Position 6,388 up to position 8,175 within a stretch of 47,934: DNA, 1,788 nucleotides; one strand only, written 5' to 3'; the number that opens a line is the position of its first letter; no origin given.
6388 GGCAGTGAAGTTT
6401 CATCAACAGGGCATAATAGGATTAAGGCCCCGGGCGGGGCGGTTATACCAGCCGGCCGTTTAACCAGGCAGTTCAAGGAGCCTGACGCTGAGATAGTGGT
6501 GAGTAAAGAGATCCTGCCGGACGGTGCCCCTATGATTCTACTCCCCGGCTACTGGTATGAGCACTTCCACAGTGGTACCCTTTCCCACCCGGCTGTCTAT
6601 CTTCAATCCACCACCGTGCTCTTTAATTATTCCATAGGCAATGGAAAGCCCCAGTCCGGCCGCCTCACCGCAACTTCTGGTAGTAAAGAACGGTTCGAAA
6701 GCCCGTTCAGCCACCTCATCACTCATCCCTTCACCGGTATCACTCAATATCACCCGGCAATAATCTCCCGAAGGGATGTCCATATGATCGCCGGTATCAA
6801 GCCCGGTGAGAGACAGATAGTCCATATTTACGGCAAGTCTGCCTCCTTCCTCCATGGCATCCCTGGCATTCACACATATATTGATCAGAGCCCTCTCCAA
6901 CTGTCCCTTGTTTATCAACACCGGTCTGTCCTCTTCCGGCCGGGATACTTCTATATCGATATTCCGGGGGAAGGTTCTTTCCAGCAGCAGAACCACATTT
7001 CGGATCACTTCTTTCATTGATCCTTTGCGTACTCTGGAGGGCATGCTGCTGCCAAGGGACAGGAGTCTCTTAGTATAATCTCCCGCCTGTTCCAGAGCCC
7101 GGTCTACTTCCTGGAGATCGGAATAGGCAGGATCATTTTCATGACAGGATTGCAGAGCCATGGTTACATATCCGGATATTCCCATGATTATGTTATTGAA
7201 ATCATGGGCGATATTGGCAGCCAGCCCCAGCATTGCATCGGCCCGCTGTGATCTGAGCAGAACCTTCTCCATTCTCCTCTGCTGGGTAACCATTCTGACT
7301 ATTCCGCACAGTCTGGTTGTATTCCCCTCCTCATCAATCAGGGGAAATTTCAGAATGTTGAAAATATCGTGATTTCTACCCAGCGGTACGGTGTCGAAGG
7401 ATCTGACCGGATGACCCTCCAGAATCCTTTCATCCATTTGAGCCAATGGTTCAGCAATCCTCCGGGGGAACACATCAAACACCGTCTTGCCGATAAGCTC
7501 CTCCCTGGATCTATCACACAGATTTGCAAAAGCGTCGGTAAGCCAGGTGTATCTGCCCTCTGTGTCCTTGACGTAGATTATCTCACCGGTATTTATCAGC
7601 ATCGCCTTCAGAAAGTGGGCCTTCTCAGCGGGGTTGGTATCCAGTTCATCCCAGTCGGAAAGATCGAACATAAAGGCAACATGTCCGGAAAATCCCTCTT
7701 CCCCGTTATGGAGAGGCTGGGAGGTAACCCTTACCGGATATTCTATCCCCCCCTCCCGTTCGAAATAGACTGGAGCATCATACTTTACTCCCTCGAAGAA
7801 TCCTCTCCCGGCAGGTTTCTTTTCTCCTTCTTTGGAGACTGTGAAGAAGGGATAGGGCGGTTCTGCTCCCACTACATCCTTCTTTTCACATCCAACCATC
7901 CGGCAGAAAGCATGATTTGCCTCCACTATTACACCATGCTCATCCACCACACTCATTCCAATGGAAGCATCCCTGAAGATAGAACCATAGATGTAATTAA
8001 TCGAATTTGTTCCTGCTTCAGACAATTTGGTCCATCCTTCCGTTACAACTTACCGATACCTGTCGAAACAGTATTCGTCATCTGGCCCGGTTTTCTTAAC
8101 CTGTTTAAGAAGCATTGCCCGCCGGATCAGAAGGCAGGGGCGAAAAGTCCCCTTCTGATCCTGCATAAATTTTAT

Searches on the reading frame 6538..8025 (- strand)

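Call 10: search_protein_families(library=pfam, proteins=[window:6538-8025:-], max_evalue=0.001)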
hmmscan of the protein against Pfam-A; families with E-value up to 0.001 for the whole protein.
window:6538-8025:- (495 aa): 6 families
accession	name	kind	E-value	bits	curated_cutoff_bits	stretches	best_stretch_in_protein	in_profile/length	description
PF08448.16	PAS_4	-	1.3e-21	77.3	23.1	1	146-251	4-110/110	PAS fold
PF02518.31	HATPase_c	-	3e-17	63.5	26.4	1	375-492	5-109/111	Histidine kinase-, DNA gyrase B-, and HSP90-like ATPase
PF13426.13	PAS_9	-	4.7e-17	62.6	27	2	23-124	3-103/103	PAS domain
PF00989.32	PAS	-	2.8e-16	60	22.6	2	139-244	3-111/113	PAS fold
PF13188.13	PAS_8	-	2.9e-07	30.6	21.8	1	15-53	5-40/65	PAS domain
PF00512.31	HisKA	-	7.3e-05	23.2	26.9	1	267-325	4-61/66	His Kinase A (phospho-acceptor) domain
